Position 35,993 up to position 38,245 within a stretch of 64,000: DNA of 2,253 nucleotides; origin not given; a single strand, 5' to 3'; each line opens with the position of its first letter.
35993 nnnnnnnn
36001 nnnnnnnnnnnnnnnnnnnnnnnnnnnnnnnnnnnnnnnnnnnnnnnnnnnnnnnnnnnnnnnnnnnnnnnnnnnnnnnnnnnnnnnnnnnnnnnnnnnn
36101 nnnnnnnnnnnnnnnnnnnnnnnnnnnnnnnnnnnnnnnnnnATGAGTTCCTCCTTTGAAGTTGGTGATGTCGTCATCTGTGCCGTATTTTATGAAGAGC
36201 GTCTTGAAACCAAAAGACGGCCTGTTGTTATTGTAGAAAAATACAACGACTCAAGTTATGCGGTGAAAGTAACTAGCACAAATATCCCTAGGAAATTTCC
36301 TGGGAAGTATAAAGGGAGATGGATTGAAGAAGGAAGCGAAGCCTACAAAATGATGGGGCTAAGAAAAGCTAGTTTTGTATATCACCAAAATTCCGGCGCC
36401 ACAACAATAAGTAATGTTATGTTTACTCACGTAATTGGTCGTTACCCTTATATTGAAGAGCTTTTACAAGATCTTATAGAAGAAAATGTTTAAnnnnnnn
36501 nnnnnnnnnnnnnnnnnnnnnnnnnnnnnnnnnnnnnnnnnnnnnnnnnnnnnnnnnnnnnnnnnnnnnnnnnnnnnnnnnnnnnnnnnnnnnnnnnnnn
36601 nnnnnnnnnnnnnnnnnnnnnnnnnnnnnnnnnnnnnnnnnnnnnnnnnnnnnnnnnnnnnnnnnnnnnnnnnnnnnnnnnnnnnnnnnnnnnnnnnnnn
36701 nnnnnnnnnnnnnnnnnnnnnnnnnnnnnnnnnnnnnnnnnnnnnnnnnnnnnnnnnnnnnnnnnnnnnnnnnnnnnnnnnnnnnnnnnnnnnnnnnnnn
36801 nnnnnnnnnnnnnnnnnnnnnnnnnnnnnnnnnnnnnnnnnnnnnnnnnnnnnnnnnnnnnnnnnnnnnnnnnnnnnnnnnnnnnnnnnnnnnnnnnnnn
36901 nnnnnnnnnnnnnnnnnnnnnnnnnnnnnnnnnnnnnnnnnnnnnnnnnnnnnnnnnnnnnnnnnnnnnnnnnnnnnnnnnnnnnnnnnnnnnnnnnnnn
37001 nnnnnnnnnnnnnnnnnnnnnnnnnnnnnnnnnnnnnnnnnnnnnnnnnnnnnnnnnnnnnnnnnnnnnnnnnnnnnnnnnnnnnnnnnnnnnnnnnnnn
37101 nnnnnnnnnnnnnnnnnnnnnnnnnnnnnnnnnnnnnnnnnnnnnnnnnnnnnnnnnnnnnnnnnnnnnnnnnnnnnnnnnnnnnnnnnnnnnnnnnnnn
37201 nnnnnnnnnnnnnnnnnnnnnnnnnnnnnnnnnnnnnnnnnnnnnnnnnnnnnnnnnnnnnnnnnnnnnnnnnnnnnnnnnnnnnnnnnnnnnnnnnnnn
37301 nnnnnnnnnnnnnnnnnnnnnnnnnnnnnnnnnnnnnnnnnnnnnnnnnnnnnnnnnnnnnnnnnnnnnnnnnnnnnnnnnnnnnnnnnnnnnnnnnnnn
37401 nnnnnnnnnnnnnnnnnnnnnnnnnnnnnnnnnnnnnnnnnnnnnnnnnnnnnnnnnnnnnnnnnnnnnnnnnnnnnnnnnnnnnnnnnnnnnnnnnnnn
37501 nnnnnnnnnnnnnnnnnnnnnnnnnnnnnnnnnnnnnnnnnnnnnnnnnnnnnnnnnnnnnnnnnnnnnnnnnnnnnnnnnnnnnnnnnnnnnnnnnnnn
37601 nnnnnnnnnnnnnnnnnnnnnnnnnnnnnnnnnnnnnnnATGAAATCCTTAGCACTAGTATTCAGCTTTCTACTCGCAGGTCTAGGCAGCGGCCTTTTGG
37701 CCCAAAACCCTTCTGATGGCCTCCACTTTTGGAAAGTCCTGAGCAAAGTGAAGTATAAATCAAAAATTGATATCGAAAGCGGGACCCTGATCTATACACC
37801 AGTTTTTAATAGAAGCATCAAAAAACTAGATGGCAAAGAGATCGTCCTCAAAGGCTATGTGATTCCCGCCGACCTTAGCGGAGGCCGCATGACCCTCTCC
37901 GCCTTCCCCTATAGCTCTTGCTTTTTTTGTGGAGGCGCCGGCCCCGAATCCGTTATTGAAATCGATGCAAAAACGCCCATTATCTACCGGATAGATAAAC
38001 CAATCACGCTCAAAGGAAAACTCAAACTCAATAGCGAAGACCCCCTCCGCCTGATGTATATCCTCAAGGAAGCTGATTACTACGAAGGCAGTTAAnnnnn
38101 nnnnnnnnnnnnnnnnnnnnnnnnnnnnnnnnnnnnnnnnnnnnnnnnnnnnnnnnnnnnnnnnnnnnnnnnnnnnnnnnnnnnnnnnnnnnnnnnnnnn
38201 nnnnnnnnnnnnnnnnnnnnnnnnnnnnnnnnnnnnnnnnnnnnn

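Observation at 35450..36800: AT-rich islet abutting tRNA-Arg(TCT) carrying a MazF/PemK-like toxin gene tightly coupled to an unknown 173-aa upstream gene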

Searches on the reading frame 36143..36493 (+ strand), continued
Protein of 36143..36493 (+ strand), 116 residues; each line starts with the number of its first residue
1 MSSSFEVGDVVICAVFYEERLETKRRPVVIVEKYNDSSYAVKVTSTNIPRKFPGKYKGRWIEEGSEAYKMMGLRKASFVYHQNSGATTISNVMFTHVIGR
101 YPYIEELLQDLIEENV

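Call 30: find_encoding_contigs(protein=P0043, flank=3000, max_places=2)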
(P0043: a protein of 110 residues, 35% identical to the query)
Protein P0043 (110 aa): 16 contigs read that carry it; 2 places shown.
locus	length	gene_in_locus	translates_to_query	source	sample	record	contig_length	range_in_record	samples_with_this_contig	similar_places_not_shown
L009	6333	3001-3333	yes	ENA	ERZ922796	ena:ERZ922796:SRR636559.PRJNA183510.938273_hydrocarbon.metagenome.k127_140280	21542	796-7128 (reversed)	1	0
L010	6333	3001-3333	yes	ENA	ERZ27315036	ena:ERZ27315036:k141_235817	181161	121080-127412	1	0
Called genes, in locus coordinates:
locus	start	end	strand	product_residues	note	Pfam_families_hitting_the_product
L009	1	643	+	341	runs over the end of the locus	-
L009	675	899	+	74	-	-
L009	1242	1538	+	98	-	-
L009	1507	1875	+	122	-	-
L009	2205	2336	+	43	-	-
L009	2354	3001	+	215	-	-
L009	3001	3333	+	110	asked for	PF02452:PemK_toxin (weak)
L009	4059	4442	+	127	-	PF19569:START_2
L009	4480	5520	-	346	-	PF01073:3Beta_HSD, PF01370:Epimerase, PF02719:Polysacc_synt_2, PF04321:RmlD_sub_bind, PF05368:NmrA (weak), PF07993:NAD_binding_4, PF16363:GDP_Man_Dehyd, PF13460:NAD_binding_10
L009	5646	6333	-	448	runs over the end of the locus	PF10091:Glycoamylase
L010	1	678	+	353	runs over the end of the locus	-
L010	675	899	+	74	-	-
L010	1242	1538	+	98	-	-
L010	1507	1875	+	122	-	-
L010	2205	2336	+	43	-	-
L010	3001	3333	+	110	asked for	PF02452:PemK_toxin (weak)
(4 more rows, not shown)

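Call 32: predict_structure(alignment_id=A1)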
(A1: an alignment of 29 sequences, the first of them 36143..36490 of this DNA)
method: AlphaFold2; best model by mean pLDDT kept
length: 116 residues; sequences in the alignment: 29
mean_pLDDT: 90.1   pTM: 0.83
mean pLDDT of the five models: 90.1, 89.9, 90.0, 89.2, 88.8
residues with pLDDT >= 90: 82; 70-90: 27; 50-70: 6; < 50: 1
segments of 3 or more residues with pLDDT < 50: none
pLDDT, mean of each block of 10 residues (from residue 1): 82 81 89 94 90 90 97 96 90 94 96 80
secondary structure, 60 per line:
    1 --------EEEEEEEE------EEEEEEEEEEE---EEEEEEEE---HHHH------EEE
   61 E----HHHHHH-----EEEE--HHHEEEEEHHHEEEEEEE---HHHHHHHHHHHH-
elements in order: E9-16 E23-33 E37-44 H48-51 E58-61 H66-71 E77-80 E86-90 E94-100 H104-115
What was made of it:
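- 36143..36493 (+): Toxin gene: a 116-aa divergent MazF/PemK-fold protein and predicted endoribonuclease. R26 and T44 are the predicted catalytic pair. AlphaFold2 model pLDDT 90.1 (call 32).
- On PemK/MazF toxin superfamily (Pfam PF02452; SH3-like barrel of Kid/MazF/CcdB): AlphaFold2 model with pLDDT 90.1 (call 32).
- The AlphaFold2 model has pLDDT 90.1 and pTM 0.83 (call 32).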

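Call 35: find_encoding_contigs(protein=P0042, flank=3000, max_places=1)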
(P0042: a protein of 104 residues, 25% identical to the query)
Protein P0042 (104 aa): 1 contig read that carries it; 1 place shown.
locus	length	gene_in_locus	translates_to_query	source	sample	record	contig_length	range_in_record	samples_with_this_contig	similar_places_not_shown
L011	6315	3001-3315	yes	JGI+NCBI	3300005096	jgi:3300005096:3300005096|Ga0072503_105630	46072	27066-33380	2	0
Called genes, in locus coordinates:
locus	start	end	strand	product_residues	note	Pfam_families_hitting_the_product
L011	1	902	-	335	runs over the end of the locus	PF12801:Fer4_5, PF00037:Fer4 (faint), PF12837:Fer4_6 (faint), PF12838:Fer4_7 (faint), PF13187:Fer4_9 (faint)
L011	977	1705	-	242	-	PF01925:TauE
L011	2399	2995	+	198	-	-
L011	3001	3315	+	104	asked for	PF02452:PemK_toxin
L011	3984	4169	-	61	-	-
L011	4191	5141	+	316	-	PF21941:SMEK_N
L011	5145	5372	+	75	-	PF20293:MC6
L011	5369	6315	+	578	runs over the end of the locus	PF10088:DUF2326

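Call 36: find_encoding_contigs(protein=P0047, flank=3000, max_places=1)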
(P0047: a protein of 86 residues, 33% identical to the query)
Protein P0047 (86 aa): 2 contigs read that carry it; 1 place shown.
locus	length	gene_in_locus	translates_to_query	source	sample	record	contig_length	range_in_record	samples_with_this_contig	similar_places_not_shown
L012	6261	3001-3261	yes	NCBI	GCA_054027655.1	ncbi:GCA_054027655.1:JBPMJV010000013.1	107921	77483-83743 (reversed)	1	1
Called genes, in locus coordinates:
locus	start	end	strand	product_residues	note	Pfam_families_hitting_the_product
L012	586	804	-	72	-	-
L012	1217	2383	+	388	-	PF17293:Arm-DNA-bind_5, PF13102:Phage_int_SAM_5, PF00589:Phage_integrase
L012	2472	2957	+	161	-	-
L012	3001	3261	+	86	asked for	-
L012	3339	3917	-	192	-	-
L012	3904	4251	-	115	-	PF14213:DUF4325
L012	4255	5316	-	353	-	-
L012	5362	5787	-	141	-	-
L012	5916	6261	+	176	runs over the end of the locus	-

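Call 37: find_encoding_contigs(protein=P0034, flank=3000, max_places=1)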
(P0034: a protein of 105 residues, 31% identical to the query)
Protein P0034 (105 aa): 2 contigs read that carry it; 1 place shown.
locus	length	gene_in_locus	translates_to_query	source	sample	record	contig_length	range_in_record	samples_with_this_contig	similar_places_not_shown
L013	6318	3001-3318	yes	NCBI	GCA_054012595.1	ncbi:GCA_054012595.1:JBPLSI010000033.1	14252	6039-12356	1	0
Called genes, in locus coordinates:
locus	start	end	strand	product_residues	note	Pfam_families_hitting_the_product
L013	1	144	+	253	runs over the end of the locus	-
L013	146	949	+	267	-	PF03631:Virul_fac_BrkB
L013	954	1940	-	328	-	PF22396:DUF6976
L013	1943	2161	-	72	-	-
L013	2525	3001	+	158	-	-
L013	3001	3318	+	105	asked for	PF02452:PemK_toxin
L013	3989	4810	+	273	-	PF05116:S6PP (faint), PF08282:Hydrolase_3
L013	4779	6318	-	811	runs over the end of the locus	PF07676:PD40 (weak), PF00691:OmpA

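Call 38: fold_search(model_id=the predicted structure, library=pdb)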
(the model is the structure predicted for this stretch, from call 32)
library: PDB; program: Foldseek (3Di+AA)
matches with E <= 10: 550; with E <= 0.001: 61
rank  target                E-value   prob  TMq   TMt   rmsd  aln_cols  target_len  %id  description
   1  8zws_B                4.7e-06  1.00  0.66  0.72   3.0       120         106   15  Mtb. MazF-mt3 toxin in compleex with its antitoxin fragmant (released 2025-06-11)
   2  9ikd_E                5.3e-06  1.00  0.64  0.70   3.3       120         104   15  The apo structure of the MazF-mt3 toxin (released 2025-06-11)
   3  5hk0_B                8.0e-06  1.00  0.66  0.71   3.0       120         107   15  Crystal structure of M. tuberculosis MazF-mt3 (Rv1991c) in complex with RNA (released 2017-01-18)
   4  9ikd_A                1.1e-05  1.00  0.63  0.68   3.4       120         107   16  The apo structure of the MazF-mt3 toxin (released 2025-06-11)
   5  5hkc_B                1.1e-05  1.00  0.64  0.66   3.8       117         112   15  Crystal structure of M. tuberculosis MazF-mt3 T52D-F62D mutant in complex with 8-mer RNA (released 2017-01-18)
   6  5hk0_A                1.2e-05  1.00  0.66  0.70   3.3       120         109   15  Crystal structure of M. tuberculosis MazF-mt3 (Rv1991c) in complex with RNA (released 2017-01-18)
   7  9ikd_B                1.4e-05  1.00  0.64  0.68   3.5       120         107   16  The apo structure of the MazF-mt3 toxin (released 2025-06-11)
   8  9ikd_I                1.5e-05  1.00  0.65  0.70   3.4       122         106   15  The apo structure of the MazF-mt3 toxin (released 2025-06-11)
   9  8zws_A                1.8e-05  1.00  0.64  0.70   3.0       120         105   16  Mtb. MazF-mt3 toxin in compleex with its antitoxin fragmant (released 2025-06-11)
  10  5hkc_A                1.8e-05  1.00  0.65  0.66   3.8       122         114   15  Crystal structure of M. tuberculosis MazF-mt3 T52D-F62D mutant in complex with 8-mer RNA (released 2017-01-18)
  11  4hke_A                1.8e-05  1.00  0.65  0.63   3.7       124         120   17  Crystal Structure of MoxT of Bacillus anthracis (released 2013-11-13)
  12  9ikd_F                2.1e-05  1.00  0.65  0.71   2.9       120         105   14  The apo structure of the MazF-mt3 toxin (released 2025-06-11)
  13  9ikd_C                2.2e-05  1.00  0.64  0.68   3.1       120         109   15  The apo structure of the MazF-mt3 toxin (released 2025-06-11)
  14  1ne8                  2.3e-05  1.00  0.67  0.67   3.5       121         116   16  YDCE protein from Bacillus subtilis (released 2003-01-14)
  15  9ikd_H                3.3e-05  1.00  0.63  0.70   3.0       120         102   13  The apo structure of the MazF-mt3 toxin (released 2025-06-11)
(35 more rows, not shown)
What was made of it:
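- On PemK/MazF toxin superfamily (Pfam PF02452; SH3-like barrel of Kid/MazF/CcdB): 61 PDB matches at E <= 1e-3, and the top 50 are all MazF-family chains with TM 0.61-0.72 (call 38).
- The top 50 Foldseek PDB hits are all MazF or MoxT/YdcE, probability 1.00, TM 0.61-0.72 (call 38).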

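Call 47: find_encoding_contigs(protein=P0021, flank=3000, max_places=1)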
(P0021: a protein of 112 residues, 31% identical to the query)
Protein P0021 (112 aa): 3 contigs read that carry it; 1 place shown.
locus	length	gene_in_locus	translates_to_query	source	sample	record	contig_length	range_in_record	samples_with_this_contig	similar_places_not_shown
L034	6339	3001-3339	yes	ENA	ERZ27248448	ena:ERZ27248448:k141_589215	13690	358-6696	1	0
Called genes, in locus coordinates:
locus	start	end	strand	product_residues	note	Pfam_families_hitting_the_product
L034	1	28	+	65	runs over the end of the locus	-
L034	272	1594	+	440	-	PF09603:Fib_succ_major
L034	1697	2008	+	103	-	PF13992:YecR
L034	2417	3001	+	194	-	-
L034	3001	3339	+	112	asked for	PF02452:PemK_toxin (weak)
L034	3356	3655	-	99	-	-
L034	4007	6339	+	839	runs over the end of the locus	PF17162:DUF5118, PF17148:DUF5117, PF16313:DUF4953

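Call 48: find_encoding_contigs(protein=P0030, flank=3000, max_places=1)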
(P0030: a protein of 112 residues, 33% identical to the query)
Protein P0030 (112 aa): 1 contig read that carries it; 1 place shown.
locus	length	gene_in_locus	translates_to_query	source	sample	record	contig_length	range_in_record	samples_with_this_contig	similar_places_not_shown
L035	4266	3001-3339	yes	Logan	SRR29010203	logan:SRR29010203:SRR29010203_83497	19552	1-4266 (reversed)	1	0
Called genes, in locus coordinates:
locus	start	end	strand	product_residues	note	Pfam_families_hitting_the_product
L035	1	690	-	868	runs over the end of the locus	PF12704:MacB_PCD, PF02687:FtsX, PF12704:MacB_PCD, PF02687:FtsX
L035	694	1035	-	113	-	PF03551:PadR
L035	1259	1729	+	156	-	-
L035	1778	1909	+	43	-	-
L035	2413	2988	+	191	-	-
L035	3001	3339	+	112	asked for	-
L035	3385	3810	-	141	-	PF00856:SET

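Call 49: find_encoding_contigs(protein=P0039, flank=3000, max_places=1)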
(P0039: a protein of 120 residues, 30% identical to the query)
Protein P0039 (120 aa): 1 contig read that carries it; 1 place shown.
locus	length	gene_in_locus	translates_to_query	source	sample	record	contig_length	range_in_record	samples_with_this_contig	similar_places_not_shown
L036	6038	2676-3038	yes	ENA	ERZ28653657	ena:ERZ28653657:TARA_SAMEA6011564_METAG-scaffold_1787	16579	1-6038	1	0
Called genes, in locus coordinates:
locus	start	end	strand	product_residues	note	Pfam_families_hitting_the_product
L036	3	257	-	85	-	?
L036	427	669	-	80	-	-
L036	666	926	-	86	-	-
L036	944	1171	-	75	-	-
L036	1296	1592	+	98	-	PF01381:HTH_3, PF12844:HTH_19, PF13443:HTH_26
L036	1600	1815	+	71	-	-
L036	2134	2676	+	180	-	-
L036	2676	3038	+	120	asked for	-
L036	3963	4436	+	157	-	-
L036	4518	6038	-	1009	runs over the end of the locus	PF10145:PhageMin_Tail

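Call 63: search_dna_similar(query=window:36143-36490:+, collection=plasmids, mode=protein, max_evalue=0.001, max_rows=15)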
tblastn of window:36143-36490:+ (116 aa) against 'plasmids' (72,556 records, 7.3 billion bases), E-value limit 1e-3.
No match.

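Call 64: search_dna_similar(query=window:36143-36490:+, collection=phages, mode=protein, max_evalue=0.001, max_rows=15)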
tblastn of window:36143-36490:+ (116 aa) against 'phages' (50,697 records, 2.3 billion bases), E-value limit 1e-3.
No match.
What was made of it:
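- Tried and rejected: tblastn of the toxin against the plasmid and phage collections gave no match (calls 63, 64).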

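Call 69: list_cluster_members(proteins=[P0005, P0006, P0007, P0008, P0016, P0034, P0043, P0047, P0044, P0042])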
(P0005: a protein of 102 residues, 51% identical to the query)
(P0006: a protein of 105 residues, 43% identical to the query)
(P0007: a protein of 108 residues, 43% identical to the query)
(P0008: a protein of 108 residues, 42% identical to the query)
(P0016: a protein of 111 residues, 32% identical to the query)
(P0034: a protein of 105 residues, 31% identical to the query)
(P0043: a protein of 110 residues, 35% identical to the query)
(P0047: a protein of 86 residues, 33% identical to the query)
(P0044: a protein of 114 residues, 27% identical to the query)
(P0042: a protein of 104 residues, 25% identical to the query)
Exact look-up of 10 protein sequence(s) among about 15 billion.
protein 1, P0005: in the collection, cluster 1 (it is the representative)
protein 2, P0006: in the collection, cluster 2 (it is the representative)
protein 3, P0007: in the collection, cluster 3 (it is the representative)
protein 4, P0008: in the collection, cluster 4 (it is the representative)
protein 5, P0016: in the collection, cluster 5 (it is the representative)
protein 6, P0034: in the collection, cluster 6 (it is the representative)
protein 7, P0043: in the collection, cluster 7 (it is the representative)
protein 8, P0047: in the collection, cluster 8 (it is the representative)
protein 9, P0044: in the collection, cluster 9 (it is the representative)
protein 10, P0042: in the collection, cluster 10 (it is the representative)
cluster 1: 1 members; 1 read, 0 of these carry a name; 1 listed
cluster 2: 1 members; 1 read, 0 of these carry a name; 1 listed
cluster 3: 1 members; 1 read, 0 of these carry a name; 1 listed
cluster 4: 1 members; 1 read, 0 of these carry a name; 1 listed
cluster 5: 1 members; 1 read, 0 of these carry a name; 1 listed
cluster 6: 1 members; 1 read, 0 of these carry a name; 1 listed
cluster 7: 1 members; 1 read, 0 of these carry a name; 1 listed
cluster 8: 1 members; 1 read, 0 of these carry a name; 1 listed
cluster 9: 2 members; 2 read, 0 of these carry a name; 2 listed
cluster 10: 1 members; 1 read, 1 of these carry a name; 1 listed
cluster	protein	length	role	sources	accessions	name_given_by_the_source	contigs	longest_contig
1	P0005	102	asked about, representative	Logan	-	-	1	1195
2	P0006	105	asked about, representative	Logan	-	-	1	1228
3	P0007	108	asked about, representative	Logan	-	-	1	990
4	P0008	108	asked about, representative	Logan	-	-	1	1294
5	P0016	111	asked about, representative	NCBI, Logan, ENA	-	-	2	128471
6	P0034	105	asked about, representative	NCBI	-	-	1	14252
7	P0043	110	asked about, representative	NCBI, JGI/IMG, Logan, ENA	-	-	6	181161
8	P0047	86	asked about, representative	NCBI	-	-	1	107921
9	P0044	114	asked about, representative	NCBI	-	-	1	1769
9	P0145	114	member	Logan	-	-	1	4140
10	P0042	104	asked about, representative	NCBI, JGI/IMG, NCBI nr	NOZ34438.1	MAG: type II toxin-antitoxin system PemK/MazF family toxin [Chlorobi bacterium] | type II toxin-antitoxin system PemK/MazF family toxin [Chlorobiota bacterium]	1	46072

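Call 71: find_encoding_contigs(protein=P0005, flank=3000, max_places=2)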
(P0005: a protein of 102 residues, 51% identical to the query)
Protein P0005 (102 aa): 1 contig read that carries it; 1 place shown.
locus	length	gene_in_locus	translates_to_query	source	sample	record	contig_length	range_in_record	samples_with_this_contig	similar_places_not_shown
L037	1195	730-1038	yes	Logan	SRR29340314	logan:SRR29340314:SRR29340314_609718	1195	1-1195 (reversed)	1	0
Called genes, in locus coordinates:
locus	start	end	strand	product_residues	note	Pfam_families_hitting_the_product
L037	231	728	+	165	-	-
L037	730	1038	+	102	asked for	-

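Call 76: find_related_loci(query=A7, collection=viral_contigs, flank=4000)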
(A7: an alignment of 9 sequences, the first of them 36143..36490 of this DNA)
Query A7 (116 aa) in viral_contigs; peptide patterns used: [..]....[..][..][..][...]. (x = any residue, [..] = any of these).
8 stretches matched a pattern, but none encodes a relative of the query by tblastn (E <= 1e-3).
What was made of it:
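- Tried and rejected: With narrower alignments it found nothing in the IMG/VR viral contigs (call 76).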

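Call 79: find_related_loci(query=A8, collection=metagenome_contigs, flank=2500)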
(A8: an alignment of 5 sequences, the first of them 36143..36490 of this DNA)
Query A8 (116 aa) in metagenome_contigs; peptide patterns used: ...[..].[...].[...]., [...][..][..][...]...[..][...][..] (x = any residue, [..] = any of these).
210 stretches matched a pattern, but none encodes a relative of the query by tblastn (E <= 1e-3).
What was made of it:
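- Tried and rejected: The first metagenome scan also found nothing (call 79).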

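Call 82: find_related_loci(query=A10, collection=metagenome_contigs, flank=2500)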
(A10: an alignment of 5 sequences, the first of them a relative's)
Query A10 (118 aa) in metagenome_contigs; peptide patterns used: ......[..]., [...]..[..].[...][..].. (x = any residue, [..] = any of these).
202 stretches matched a pattern; 1 encode a relative of the query (tblastn E <= 1e-3); 1 distinct loci.
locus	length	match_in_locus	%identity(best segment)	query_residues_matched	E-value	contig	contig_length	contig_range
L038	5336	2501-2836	36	1-110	5e-19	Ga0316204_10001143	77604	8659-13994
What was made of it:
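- Tried and rejected: The second found one locus (L038, call 82).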

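Call 84: search_protein_families(library=pfam, proteins=[P0024, L038:1935-2498:+, L037:231-725:+], max_evalue=0.01)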
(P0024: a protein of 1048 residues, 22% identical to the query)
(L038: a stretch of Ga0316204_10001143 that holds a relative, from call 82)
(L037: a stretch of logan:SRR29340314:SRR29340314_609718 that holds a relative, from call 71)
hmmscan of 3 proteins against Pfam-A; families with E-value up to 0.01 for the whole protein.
P0024 (1048 aa): 8 families
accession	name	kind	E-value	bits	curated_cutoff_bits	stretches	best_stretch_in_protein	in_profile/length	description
PF06810.17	Phage_scaffold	-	1.2e-11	45.4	35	0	213-271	20-75/170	Phage capsid assembly scaffolding protein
PF00842.27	Ala_racemase_C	-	3.7e-07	30.2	25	0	326-355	96-125/127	Alanine racemase, C-terminal domain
PF02403.27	Seryl_tRNA_N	-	1.3e-05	25.8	28.2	0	907-972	30-95/108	Seryl-tRNA synthetase N-terminal domain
PF03915.18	AIP3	-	5.5e-05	22.9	31.6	0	208-297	73-162/406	Actin interacting protein 3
PF09789.14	CC149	-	0.00038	20.3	30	0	561-653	15-110/316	Coiled-coil domain-containing protein 149-A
PF13371.12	TPR_9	-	0.0012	19.2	35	0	395-411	38-54/73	Tetratricopeptide repeat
PF14681.12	UPRTase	-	0.002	18.1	27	0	313-371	3-61/206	Uracil phosphoribosyltransferase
PF03580.19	Herpes_UL14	-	0.0052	17.5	25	0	241-295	48-103/146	Herpesvirus UL14-like protein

L038:1935-2498:+ (188 aa): 0 families

L037:231-725:+ (165 aa): 1 family
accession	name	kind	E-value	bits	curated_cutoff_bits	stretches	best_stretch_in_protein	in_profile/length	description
PF24048.1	LRR_NXF1-5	-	0.003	17.6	30.5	1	44-129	38-123/142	NXF1/2/3/5 leucine-rich repeat domain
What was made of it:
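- Tried and rejected: Its Pfam scan shows only scattered sub-threshold coiled-coil-type hits, so it was ignored (call 84).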

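Call 85: search_protein_families(library=phrogs, proteins=[window:36143-36490:+, L036:2134-2673:+, L009:2354-2998:+, L011:2399-2992:+, L037:231-725:+], max_evalue=0.01)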
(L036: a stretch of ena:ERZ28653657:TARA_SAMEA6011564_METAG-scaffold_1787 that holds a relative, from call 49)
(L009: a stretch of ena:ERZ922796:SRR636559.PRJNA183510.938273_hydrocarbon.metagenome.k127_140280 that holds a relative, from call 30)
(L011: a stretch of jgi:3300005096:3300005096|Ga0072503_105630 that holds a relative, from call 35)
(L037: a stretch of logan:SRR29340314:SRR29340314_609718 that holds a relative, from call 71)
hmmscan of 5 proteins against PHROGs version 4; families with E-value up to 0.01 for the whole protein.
window:36143-36490:+ (116 aa): 0 families

L036:2134-2673:+ (180 aa): 0 families

L009:2354-2998:+ (215 aa): 0 families

L011:2399-2992:+ (198 aa): 1 family
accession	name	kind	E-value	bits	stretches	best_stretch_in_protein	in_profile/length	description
phrog_2638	-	unknown function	0.01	17.2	0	35-105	51-115/120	-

L037:231-725:+ (165 aa): 0 families

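Call 87: search_protein_families(library=padloc, alignment_id=A1, max_evalue=1)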
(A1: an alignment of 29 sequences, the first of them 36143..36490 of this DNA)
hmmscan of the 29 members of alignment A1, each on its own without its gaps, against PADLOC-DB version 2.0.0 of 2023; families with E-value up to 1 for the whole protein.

A. member 1, window:36143-36490:+ (116 aa): 0 families

B. families by the number of members that match (of 29 scanned): 0 families
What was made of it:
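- On Known anti-phage defence systems (PADLOC-DB v2): The toxin subfamily gives 0 of 29 hits (call 87).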

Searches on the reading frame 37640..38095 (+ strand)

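Call 5: search_protein_families(library=pfam, proteins=[window:37640-38095:+], max_evalue=1)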
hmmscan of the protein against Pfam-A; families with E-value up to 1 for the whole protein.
window:37640-38095:+ (151 aa): 1 family
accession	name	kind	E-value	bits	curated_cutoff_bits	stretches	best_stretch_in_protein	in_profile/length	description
PF11736.14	DUF3299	-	0.27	11.8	22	1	60-132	44-120/139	Protein of unknown function (DUF3299)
